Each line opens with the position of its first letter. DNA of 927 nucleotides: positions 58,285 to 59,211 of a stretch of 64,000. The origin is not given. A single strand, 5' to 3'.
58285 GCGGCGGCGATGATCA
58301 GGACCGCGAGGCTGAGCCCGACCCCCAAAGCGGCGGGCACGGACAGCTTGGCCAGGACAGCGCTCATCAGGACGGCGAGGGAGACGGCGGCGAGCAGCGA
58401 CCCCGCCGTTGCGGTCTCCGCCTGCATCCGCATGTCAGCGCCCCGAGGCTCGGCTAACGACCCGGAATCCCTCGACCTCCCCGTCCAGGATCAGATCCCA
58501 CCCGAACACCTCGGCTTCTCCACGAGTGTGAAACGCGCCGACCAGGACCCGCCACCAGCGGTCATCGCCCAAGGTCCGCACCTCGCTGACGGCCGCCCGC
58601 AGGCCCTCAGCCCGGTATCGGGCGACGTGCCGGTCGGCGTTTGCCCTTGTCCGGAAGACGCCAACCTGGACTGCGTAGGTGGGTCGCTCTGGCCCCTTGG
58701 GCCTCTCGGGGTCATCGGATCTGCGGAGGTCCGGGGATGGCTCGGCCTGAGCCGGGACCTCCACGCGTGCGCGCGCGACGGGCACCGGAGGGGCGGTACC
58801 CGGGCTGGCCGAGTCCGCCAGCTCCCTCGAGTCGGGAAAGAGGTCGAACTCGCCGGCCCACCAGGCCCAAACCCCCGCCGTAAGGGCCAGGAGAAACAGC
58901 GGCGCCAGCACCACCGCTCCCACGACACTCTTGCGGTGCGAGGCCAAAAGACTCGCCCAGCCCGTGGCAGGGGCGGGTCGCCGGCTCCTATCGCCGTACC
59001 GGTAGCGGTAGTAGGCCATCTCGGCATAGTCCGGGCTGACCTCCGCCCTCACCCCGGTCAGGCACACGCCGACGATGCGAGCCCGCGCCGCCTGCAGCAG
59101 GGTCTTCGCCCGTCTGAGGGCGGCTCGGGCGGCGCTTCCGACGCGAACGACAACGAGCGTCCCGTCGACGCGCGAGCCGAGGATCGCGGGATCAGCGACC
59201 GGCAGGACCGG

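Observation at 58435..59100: Wzc-like BY-kinase carries a C-terminal SPOR-like peptidoglycan-binding extension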

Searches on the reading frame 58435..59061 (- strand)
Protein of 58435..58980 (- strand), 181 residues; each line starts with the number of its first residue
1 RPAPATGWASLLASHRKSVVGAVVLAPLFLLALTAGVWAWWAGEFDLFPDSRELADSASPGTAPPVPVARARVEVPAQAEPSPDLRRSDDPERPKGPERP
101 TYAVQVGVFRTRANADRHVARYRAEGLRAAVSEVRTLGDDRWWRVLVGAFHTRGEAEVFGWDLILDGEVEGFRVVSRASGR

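Call 3: search_protein_families(library=pfam, proteins=[window:58435-58980:-], max_evalue=1)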
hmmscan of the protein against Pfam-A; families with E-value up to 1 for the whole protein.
window:58435-58980:- (181 aa): 2 families
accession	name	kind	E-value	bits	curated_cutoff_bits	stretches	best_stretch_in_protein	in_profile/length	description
PF05036.18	SPOR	-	2.7e-14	53.7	21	1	100-157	3-58/76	SPOR domain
PF03929.21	PepSY_TM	-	0.042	14.1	28.8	1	19-117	183-240/295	PepSY-associated TM region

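Call 4: search_protein_families(library=ncbifam, proteins=[window:58435-58980:-], max_evalue=1)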
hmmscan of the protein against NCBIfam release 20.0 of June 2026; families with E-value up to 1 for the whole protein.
window:58435-58980:- (181 aa): 4 families
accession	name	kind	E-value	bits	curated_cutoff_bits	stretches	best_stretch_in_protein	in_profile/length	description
TIGR02223.1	ftsN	equivalog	4.7e-05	23.1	107.65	1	95-156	223-280/299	cell division protein FtsN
NF008641.0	PRK11633.1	equivalog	0.026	14.9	150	1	65-132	117-182/228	cell division protein DedD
NF047735.1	MPL36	exception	0.04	13.6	430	1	92-167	226-297/305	RlpA family plasminogen-binding lipoprotein MPL36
NF009860.0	PRK13322.1-5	equivalog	0.14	11.8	288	1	117-156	80-118/248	pantothenate kinase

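Call 16: find_homologous_proteins(query=window:58435-58980:-, max_evalue=0.001)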
Query window:58435-58980:-: 1328 candidates shared short words with the query, none scored E <= 0.001.

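Call 19: find_related_loci(query=A1, collection=genome_contigs, flank=6000)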
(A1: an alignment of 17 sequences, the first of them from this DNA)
Query A1 (208 aa) in genome_contigs; peptide patterns used: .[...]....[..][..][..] (x = any residue, [..] = any of these).
37 stretches matched a pattern; 16 encode a relative of the query (tblastn E <= 1e-3); 16 distinct loci.
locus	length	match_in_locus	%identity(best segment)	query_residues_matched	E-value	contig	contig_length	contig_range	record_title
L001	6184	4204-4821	45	1-206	1e-35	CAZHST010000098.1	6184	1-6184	MAG TPA_asm: uncultured bacterium isolate binchicken_co30_163 genome assembly, contig: NODE_6963_length_6184_cov_19.2519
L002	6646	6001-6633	44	1-206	7e-34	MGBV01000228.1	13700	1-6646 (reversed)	MAG: Candidatus Rokubacteria bacterium GWC2_70_16 gwc2_scaffold_5377, whole genome shotgun sequence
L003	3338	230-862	44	1-206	3e-32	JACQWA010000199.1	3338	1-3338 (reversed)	MAG: Candidatus Rokuibacteriota bacterium isolate NC_groundwater_1477_Ag_S-0.65um_67_43 S_p65_S5_coassembly_k141_2474201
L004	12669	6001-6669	31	1-203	2e-15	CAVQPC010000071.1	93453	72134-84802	MAG: uncultured candidate division NC10 bacterium isolate MFD01299.bin.2.79 genome assembly, contig: contig_64828, whole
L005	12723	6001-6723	29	1-203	6e-12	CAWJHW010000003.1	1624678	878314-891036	MAG: uncultured candidate division NC10 bacterium isolate MFD03726.bin.1.177 genome assembly, contig: contig_18817, whol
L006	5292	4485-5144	29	1-196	1e-11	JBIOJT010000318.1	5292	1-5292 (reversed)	MAG: Candidatus Methylomirabilales bacterium isolate GcC5-40 k141_1313296_length_5292_cov_16.0000, whole genome shotgun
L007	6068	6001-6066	100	1-22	1e-9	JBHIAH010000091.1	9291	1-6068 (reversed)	MAG: Candidatus Methylomirabilales bacterium isolate K_3_bin.12 NODE_3019_length_9291_cov_21.783239, whole genome shotgu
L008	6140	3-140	54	6-51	1e-9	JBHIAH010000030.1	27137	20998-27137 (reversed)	MAG: Candidatus Methylomirabilales bacterium isolate K_3_bin.12 NODE_393_length_27137_cov_21.530906, whole genome shotgu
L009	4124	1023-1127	69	1-31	1e-9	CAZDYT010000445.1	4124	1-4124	MAG TPA_asm: uncultured bacterium isolate binchicken_co95_48 genome assembly, contig: NODE_14033_length_4124_cov_5.57434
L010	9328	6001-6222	44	1-70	2e-9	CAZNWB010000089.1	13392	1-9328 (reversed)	MAG TPA_asm: uncultured bacterium isolate SRP119689_co1_259 genome assembly, contig: NODE_6729_length_13392_cov_7.390193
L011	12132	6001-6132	55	1-40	4e-9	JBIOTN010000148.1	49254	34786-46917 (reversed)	MAG: Candidatus Rokuibacteriota bacterium isolate MAG159 k127_2933254, whole genome shotgun sequence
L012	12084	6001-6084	68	1-28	2e-8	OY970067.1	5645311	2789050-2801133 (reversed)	MAG: uncultured candidate division NC10 bacterium isolate MFD01231.bin.c.1 genome assembly, chromosome: 1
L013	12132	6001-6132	51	1-47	3e-8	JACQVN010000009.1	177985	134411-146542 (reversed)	MAG: Candidatus Methylomirabilota bacterium isolate NC_groundwater_1464_Ag_S-0.65um_65_130 S_p65_S5_coassembly_k141_5312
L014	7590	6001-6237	40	1-73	4e-8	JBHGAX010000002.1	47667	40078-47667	MAG: Candidatus Methylomirabilales bacterium isolate SBS.BIN.71 SBSBIN71_contig_2, whole genome shotgun sequence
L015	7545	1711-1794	64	1-28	8e-8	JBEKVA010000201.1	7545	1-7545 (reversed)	MAG: Spirochaetia bacterium isolate SPRUCE 594 SPRUCE_594_201, whole genome shotgun sequence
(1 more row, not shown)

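Call 22: predict_structure(alignment_id=A1)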
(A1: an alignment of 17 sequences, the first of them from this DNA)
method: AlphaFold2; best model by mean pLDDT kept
length: 208 residues; sequences in the alignment: 17
mean_pLDDT: 71.1   pTM: 0.42
mean pLDDT of the five models: 71.1, 70.9, 70.6, 69.4, 69.3
residues with pLDDT >= 90: 78; 70-90: 25; 50-70: 42; < 50: 63
segments of 3 or more residues with pLDDT < 50: 1-4, 7-9, 17-24, 76-81, 94-107, 109-121, 206-208
pLDDT, mean of each block of 10 residues (from residue 1): 49 50 49 53 69 91 84 53 49 50 46 46 71 97 98 95 89 95 97 95 69
secondary structure, 60 per line:
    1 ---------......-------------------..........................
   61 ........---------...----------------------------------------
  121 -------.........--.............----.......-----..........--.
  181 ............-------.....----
elements in order: H10-15 H35-68 E128-136 H139-151 E156-162 E168-177 H180-192 E200-204

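Call 24: fold_search(model_id=the predicted structure, library=pdb)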
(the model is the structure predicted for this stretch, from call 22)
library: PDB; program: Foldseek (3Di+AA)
matches with E <= 10: 1452; with E <= 0.001: 2
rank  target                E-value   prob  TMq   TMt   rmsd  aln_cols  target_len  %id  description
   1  1x60_MODEL_1_A        1.1e-04  1.00  0.27  0.63   6.6        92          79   24  Solution structure of the peptidoglycan binding domain of B. subtilis cell wall lytic enzyme CwlC (released 2005-08-09)
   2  6ztg_MODEL_1_A        7.8e-04  1.00  0.31  0.33  12.1       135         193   24  Spor protein DedD (released 2020-11-11)
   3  8csq_H                4.6e-03  0.95  0.21  0.30  14.0       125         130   20  Human mitochondrial small subunit assembly intermediate (State B) (released 2022-12-14)
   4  2lqj_MODEL_1_A        5.2e-03  0.98  0.22  0.36   6.2        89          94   19  Solution structure of the C-terminal domain of the MgtC protein from Mycobacterium tuberculosis (released 2012-03-21)
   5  3bku_C                5.9e-03  0.98  0.21  0.39   7.0        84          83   20  Apo C-terminal Domain of NikR (released 2008-02-19)
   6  9igu_H                5.9e-03  0.92  0.21  0.27  15.1       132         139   15  Assembly intermediate of human mitochondrial ribosome small subunit bound to METTL15 and RBFA (Inward conformation) (S (released 2026-03-11)
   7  2wve_A                7.1e-03  0.97  0.22  0.30   9.7        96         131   12  Structural and mechanistic insights into Helicobacter pylori NikR function (released 2010-01-19)
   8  6i05                  7.5e-03  1.00  0.31  0.73   2.4        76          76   18  Crystal structure of RlpA SPOR domain from Pseudomonas aeruginosa (released 2019-11-13)
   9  6ozd_A                7.5e-03  1.00  0.31  0.13   3.4        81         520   17  Crystal structure of Putative exported protein (BPSS2145) from Burkholderia pseudomallei K96243 (released 2019-06-12)
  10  8csp_H                7.5e-03  0.92  0.21  0.30  14.0       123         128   20  Human mitochondrial small subunit assembly intermediate (State A) (released 2022-12-14)
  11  6i09_A                8.0e-03  1.00  0.30  0.72   2.4        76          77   18  Crystal structure of RlpA SPOR domain from Pseudomonas aeruginosa in complex with denuded glycan obtained by soaking (released 2019-11-13)
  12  6ozd_B                1.2e-02  1.00  0.30  0.13   3.6        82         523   18  Crystal structure of Putative exported protein (BPSS2145) from Burkholderia pseudomallei K96243 (released 2019-06-12)
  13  7nsj_Bk               1.2e-02  0.72  0.20  0.23  10.0       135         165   14  55S mammalian mitochondrial ribosome with tRNA(P/P) and tRNA(E*) (released 2021-06-02)
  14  3bkt_D                2.0e-02  0.95  0.21  0.40   5.8        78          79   19  Copper-bound C-terminal Domain of NikR (released 2008-02-19)
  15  1q5y_A                2.0e-02  0.87  0.19  0.36   7.3        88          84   20  Nickel-Bound C-terminal Regulatory Domain of NikR (released 2003-09-30)
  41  2lfv_MODEL_1_A        3.9e-02  0.98  0.24  0.42  12.0        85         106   18  Solution Structure of the SPOR domain from E. coli DamX (released 2012-07-18)
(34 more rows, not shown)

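Call 45: search_protein_representatives(alignment_id=A1)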
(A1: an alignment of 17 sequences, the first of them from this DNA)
Query: 17 sequences, 218 profile positions. Proteins with E-value up to 0.001 (for the whole library): 29281; up to 1e-10: 3333; up to 1e-30: 27. The best 150 are listed.
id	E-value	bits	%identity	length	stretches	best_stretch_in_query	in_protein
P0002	7.4e-76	271.6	-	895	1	1-212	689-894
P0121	4.0e-72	259.4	-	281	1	1-212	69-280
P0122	1.7e-60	221.4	-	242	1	1-212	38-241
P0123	5.6e-59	216.4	-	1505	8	101-193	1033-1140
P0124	1.1e-52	195.8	-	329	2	1-208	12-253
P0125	1.1e-46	176.3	-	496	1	1-213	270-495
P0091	2.9e-45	171.6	-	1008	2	1-208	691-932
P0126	1.2e-39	153.3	-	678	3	1-194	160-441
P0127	1.2e-39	153.2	-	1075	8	116-198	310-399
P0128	2.1e-39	152.4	-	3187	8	108-197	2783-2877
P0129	2.0e-38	149.2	-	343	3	97-208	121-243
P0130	3.1e-38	148.6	-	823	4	119-210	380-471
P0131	3.1e-38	148.6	-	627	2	1-203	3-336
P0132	2.2e-37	145.8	-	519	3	1-193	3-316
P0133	4.3e-37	144.8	-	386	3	121-205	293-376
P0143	3.3e-31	125.6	-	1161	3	103-201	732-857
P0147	2.7e-30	122.6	-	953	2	1-198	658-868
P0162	2.3e-27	113.1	-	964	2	1-200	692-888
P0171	3.4e-26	109.2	-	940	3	111-208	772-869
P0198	1.5e-22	97.3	-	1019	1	1-190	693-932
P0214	7.1e-22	95.1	-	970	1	1-204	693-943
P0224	1.9e-21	93.7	-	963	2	1-194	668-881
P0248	2.6e-20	90.0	-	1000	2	47-196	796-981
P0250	3.0e-20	89.8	-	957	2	1-198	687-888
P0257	4.9e-20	89.1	-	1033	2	1-195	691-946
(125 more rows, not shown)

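Call 48: list_cluster_members(proteins=[P0143, P0147, P0162, P0171, P0198, P0214, P0224, P0248, P0250, P0257])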
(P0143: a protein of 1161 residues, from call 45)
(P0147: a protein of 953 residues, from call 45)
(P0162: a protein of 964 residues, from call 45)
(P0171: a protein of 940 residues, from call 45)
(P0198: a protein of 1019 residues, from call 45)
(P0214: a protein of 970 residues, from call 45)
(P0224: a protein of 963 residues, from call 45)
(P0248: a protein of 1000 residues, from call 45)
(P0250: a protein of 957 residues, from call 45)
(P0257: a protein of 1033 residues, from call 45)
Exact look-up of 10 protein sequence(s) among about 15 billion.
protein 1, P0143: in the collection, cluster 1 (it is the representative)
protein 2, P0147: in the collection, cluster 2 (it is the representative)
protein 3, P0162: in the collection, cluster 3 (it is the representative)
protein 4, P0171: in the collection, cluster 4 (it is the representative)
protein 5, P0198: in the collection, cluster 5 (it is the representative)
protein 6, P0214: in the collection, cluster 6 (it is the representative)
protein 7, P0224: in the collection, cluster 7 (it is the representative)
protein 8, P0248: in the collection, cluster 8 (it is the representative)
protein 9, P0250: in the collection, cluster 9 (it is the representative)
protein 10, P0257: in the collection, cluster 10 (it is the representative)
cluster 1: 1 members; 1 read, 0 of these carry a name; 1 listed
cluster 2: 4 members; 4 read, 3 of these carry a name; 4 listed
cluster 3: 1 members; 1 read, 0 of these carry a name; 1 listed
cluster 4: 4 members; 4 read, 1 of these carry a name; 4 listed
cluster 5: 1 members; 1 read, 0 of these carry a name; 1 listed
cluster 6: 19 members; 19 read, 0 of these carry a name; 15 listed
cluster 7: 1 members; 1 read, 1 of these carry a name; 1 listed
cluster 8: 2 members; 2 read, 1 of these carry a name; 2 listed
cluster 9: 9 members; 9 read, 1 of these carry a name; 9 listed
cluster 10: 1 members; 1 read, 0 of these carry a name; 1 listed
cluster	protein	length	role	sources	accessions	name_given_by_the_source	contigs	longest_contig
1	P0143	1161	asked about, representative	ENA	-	-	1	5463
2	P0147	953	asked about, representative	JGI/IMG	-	capsular exopolysaccharide synthesis family protein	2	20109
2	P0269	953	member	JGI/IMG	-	capsular exopolysaccharide synthesis family protein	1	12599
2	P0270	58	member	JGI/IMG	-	hypothetical protein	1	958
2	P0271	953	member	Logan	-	-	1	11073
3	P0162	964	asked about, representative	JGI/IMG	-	-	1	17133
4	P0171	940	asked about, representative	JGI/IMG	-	-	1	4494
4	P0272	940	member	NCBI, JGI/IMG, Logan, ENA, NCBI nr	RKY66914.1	MAG: hypothetical protein DRQ08_01590 [Candidatus Latescibacterota bacterium]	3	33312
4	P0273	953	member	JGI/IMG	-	-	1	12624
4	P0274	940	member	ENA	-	-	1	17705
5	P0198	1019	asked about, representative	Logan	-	-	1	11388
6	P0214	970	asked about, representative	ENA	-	-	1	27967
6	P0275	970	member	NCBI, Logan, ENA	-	-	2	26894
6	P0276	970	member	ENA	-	-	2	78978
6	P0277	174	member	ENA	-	-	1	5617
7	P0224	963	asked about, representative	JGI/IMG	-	succinoglycan biosynthesis transport protein ExoP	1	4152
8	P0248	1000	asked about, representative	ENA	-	-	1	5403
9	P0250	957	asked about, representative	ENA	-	-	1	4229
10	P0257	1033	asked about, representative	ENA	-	-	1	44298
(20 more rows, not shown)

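Call 53: find_encoding_contigs(protein=P0272, flank=6000, max_places=2)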
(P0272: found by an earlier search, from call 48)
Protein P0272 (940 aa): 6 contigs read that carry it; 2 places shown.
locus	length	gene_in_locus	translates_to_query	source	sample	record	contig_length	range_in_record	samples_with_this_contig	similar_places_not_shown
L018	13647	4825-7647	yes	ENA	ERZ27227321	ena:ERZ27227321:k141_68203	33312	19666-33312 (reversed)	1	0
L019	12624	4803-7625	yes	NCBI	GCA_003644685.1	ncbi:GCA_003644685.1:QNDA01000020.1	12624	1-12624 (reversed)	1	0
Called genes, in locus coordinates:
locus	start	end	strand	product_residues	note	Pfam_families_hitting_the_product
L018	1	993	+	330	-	?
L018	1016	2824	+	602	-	PF13623:SurA_N_2, PF13624:SurA_N_3, PF13145:Rotamase_2, PF13616:Rotamase_3, PF00639:Rotamase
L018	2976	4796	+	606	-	PF01839:FG-GAP (faint), PF13517:FG-GAP_3, PF02563:Poly_export, PF22461:SLBB_2, PF10531:SLBB, PF22461:SLBB_2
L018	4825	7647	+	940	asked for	PF13807:GNVR (weak), PF01656:CbiA (weak), PF10609:ParA (faint), PF13614:AAA_31, PF05036:SPOR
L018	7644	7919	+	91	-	-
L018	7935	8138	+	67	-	-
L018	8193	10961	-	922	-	PF00005:ABC_tran (faint), PF02463:SMC_N (faint), PF13191:AAA_16 (faint), PF13304:AAA_21 (faint), PF13555:AAA_29 (faint), PF20703:nSTAND1 (faint), PF17760:UvrA_inter, PF17755:UvrA_DNA-bind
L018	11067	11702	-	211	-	PF02607:B12-binding_2, PF02310:B12-binding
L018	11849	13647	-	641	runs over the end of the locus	PF00456:Transketolase_N, PF13292:DXP_synthase_N (faint), PF00676:E1_dh (weak), PF02779:Transket_pyr, PF02780:Transketolase_C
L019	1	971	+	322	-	?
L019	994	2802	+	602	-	PF13623:SurA_N_2, PF13624:SurA_N_3, PF13145:Rotamase_2, PF13616:Rotamase_3, PF00639:Rotamase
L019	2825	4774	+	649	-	PF01839:FG-GAP (faint), PF13517:FG-GAP_3, PF02563:Poly_export, PF22461:SLBB_2, PF10531:SLBB, PF22461:SLBB_2, PF10531:SLBB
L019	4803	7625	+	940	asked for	PF13807:GNVR (weak), PF01656:CbiA (weak), PF10609:ParA (faint), PF13614:AAA_31, PF05036:SPOR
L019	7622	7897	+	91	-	-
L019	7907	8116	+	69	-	-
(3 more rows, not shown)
